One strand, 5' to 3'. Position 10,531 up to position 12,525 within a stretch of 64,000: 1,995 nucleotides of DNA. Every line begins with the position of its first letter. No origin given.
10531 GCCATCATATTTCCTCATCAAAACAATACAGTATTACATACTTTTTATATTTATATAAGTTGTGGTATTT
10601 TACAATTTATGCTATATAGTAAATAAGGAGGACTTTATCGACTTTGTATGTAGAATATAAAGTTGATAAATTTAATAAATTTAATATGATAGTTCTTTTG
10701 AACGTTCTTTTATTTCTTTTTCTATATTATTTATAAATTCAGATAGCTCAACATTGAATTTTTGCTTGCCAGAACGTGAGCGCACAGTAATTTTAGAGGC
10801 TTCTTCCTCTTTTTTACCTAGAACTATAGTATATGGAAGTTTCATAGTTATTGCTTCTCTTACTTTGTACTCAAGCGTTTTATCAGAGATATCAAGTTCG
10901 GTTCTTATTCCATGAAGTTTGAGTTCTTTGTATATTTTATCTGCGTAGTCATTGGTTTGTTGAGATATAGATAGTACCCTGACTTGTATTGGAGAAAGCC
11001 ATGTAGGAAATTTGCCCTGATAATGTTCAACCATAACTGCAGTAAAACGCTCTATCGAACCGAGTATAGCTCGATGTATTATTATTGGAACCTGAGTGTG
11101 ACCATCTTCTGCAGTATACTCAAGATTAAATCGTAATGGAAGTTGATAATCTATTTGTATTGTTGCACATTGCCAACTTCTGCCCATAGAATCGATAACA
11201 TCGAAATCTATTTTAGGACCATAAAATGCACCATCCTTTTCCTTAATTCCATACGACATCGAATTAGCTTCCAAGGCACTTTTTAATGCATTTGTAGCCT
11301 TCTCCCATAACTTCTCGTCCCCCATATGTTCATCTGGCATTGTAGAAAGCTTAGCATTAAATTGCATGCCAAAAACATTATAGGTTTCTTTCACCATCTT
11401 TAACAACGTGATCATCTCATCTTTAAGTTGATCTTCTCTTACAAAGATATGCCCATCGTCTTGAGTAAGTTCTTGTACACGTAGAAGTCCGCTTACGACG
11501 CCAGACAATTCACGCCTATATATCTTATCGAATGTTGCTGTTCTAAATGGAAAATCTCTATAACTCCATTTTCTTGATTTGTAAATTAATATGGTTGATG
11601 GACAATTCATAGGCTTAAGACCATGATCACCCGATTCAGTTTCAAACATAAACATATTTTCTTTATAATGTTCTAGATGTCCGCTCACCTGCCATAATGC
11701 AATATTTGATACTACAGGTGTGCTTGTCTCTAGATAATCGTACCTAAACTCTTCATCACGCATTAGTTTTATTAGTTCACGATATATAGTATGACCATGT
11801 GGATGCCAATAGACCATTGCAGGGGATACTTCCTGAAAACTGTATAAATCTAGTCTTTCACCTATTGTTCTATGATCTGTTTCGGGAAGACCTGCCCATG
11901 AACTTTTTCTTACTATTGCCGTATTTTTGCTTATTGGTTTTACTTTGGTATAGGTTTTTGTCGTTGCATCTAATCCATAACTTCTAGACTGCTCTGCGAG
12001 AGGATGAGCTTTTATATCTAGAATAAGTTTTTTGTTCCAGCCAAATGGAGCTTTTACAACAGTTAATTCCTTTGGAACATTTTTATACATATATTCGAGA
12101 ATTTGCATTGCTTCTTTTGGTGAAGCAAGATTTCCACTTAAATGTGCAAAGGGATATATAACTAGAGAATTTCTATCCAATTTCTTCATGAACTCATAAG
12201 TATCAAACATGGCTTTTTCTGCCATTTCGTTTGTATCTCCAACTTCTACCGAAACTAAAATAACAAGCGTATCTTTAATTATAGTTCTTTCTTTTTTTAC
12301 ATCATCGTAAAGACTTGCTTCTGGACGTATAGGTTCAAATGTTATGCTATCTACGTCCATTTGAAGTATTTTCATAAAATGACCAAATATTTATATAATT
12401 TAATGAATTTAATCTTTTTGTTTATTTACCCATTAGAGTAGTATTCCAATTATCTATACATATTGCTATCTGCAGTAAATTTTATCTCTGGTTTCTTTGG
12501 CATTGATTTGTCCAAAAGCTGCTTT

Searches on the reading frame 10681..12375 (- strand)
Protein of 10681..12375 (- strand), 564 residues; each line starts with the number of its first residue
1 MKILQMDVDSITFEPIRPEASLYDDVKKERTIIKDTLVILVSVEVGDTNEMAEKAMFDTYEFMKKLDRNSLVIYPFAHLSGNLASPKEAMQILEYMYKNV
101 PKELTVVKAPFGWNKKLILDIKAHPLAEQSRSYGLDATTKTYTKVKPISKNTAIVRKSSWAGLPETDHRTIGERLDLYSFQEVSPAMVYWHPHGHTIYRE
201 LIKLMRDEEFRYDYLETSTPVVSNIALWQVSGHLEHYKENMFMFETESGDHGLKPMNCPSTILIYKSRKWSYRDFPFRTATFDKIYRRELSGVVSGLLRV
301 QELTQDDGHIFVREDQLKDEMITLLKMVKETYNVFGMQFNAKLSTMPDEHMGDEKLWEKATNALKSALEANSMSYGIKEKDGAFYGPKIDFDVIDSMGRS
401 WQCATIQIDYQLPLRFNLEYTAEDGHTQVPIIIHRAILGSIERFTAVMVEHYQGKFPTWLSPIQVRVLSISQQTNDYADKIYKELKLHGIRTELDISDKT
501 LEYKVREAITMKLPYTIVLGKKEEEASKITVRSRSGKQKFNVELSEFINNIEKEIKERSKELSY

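Call 111: search_protein_families(library=ncbifam, proteins=[window:10681-12375:-], max_evalue=1e-10)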
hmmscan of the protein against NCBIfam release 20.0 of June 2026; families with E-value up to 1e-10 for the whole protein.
window:10681-12375:- (564 aa): 10 families
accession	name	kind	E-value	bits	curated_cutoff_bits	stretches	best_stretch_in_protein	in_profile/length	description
TIGR00418.1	thrS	equivalog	1.1e-150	503.3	383.65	1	31-554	15-564/565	threonine--tRNA ligase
NF003068.0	PRK03991.1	equivalog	5.8e-91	305.7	484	2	168-557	199-594/613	threonine--tRNA ligase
NF011500.0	PRK14938.1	equivalog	4.3e-41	141.1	362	2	27-132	27-132/387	Ser-tRNA(Thr) hydrolase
NF006625.0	PRK09194.1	equivalog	2.6e-18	66.3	558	0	183-319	35-172/559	proline--tRNA ligase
TIGR00408.1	proS_fam_I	equivalog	1.5e-17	63.7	437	0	391-562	209-388/475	proline--tRNA ligase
NF008979.1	PRK12325.1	exception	4.9e-17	61.9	550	0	188-336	40-189/437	proline--tRNA ligase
TIGR00442.1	hisS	equivalog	3.8e-14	52.5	286.75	0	442-542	306-404/406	histidine--tRNA ligase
TIGR00409.1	proS_fam_II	equivalog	1.3e-12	47.4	306.7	0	189-340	41-193/568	proline--tRNA ligase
NF003211.1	PRK04173.1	equivalog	2.4e-12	46.5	312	0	272-547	185-450/454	glycine--tRNA ligase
TIGR00389.1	glyS_dimeric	equivalog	2.5e-12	46.2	243.3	0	455-554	464-564/565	glycine--tRNA ligase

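Call 112: find_related_loci(query=window:10681-12372:-, collection=genome_contigs, flank=500)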
Query window:10681-12372:- (563 aa) in genome_contigs; peptide patterns used: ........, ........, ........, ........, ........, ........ (x = any residue, [..] = any of these).
88 stretches matched a pattern; 36 encode a relative of the query (tblastn E <= 1e-3); 36 distinct loci.
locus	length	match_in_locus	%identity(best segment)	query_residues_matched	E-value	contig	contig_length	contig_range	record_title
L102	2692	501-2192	80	1-563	0e+0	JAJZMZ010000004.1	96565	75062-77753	MAG: Candidatus Micrarchaeota archaeon isolate MAS3.bin57 NODE_292_length_96565_cov_2.073965, whole genome shotgun seque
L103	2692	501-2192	80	1-563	0e+0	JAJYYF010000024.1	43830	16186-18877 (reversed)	MAG: Candidatus Micrarchaeota archaeon isolate FK3.bin92 NODE_1582_length_43830_cov_2.112189, whole genome shotgun seque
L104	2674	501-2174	61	1-557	0e+0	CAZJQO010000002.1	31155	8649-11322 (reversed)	MAG TPA_asm: Candidatus Micrarchaeota archaeon isolate SRP271791_co1_38 genome assembly, contig: k141_7909, whole genome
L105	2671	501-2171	61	1-557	0e+0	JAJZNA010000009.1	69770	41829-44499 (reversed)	MAG: Candidatus Micrarchaeota archaeon isolate MAS3.bin65 NODE_596_length_69770_cov_2.360266, whole genome shotgun seque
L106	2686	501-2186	60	1-561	0e+0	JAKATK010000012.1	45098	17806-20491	MAG: Candidatus Micrarchaeota archaeon isolate YP2.bin58 NODE_781_length_45098_cov_12.342932, whole genome shotgun seque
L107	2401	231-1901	60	1-557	0e+0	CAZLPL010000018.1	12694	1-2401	MAG TPA_asm: Candidatus Micrarchaeota archaeon isolate SRP226684_co1_72 genome assembly, contig: NODE_3867_length_12694_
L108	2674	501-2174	60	1-557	0e+0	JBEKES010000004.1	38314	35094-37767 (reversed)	MAG: Candidatus Micrarchaeaceae archaeon isolate SPRUCE 211 SPRUCE_211_4, whole genome shotgun sequence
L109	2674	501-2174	61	1-557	0e+0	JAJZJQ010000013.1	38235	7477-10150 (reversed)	MAG: Candidatus Micrarchaeota archaeon isolate LSA5.bin54 NODE_1384_length_38235_cov_2.252939, whole genome shotgun sequ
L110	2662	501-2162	60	1-550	0e+0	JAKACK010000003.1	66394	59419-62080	MAG: Candidatus Micrarchaeota archaeon isolate WH3.bin4 NODE_111_length_66394_cov_163.202333, whole genome shotgun seque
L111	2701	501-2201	60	1-560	0e+0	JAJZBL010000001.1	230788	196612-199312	MAG: Candidatus Micrarchaeota archaeon isolate HSP2.bin36 NODE_9_length_230788_cov_4.342884, whole genome shotgun sequen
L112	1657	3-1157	83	179-563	0e+0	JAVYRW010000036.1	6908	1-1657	MAG: Candidatus Micrarchaeaceae archaeon isolate DRTY-16_202007_bins_11 DRTY-16_202007_bins_11_scaffold_36, whole genome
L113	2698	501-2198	58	1-563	0e+0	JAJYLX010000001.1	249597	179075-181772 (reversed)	MAG: Candidatus Micrarchaeota archaeon isolate DBS2-1.bin97 NODE_48_length_249597_cov_2.459711, whole genome shotgun seq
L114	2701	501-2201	57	1-560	0e+0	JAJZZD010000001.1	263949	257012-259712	MAG: Candidatus Micrarchaeota archaeon isolate TL1-5.bin98 NODE_12_length_263949_cov_2.004465, whole genome shotgun sequ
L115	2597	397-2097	57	1-563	0e+0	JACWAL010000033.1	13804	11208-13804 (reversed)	MAG: Candidatus Micrarchaeota archaeon isolate A_MIC_10 k141_401536, whole genome shotgun sequence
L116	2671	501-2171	58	1-558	0e+0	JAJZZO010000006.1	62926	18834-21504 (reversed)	MAG: Candidatus Micrarchaeota archaeon isolate TL2-1.bin31 NODE_219_length_62926_cov_3.908024, whole genome shotgun sequ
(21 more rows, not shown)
